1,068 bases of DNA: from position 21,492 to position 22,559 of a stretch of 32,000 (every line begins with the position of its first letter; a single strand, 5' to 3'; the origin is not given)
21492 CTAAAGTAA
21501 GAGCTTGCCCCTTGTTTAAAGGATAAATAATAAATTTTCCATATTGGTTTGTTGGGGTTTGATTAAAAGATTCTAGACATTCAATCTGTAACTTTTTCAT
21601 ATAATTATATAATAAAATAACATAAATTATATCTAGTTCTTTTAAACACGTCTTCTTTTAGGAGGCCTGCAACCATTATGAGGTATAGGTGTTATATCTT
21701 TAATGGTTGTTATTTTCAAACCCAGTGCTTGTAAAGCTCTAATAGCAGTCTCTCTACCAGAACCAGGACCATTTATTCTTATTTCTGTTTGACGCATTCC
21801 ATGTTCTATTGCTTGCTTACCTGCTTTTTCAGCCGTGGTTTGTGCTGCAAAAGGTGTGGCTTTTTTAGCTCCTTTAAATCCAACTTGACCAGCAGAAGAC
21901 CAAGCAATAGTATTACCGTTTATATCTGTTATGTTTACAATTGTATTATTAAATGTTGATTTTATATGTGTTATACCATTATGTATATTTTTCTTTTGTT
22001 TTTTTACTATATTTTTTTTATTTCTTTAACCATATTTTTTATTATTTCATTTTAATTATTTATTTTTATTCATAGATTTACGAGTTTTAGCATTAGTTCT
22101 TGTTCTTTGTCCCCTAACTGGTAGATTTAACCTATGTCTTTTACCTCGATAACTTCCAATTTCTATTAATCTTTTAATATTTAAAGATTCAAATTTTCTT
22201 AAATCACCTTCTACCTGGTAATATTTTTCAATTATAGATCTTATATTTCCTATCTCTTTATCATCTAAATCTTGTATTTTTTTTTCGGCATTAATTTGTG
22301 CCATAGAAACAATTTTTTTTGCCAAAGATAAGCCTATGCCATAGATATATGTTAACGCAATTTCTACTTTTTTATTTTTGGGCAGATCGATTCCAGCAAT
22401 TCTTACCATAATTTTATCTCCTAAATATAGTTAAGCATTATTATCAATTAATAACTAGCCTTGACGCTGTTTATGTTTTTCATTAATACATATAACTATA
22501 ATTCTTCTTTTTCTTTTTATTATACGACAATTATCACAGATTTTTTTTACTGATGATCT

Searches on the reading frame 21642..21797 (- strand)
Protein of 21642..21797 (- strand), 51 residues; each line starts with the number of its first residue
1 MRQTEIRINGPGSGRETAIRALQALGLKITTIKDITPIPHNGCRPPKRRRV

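Call 28: search_protein_families(library=pfam, proteins=[window:21642-21797:-])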
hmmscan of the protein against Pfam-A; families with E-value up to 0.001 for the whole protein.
window:21642-21797:- (51 aa): 1 family
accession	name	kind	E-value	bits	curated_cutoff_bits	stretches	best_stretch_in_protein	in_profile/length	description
PF00411.24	Ribosomal_S11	-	2.7e-20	73.2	25.1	1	1-50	61-110/110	Ribosomal protein S11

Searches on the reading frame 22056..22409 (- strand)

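Call 28: search_protein_families(library=pfam, proteins=[window:22056-22409:-])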
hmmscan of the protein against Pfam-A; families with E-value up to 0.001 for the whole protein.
window:22056-22409:- (117 aa): 1 family
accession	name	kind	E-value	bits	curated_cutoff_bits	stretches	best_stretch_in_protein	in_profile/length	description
PF00416.27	Ribosomal_S13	-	8.5e-30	104.2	31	1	3-109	1-128/128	Ribosomal protein S13/S18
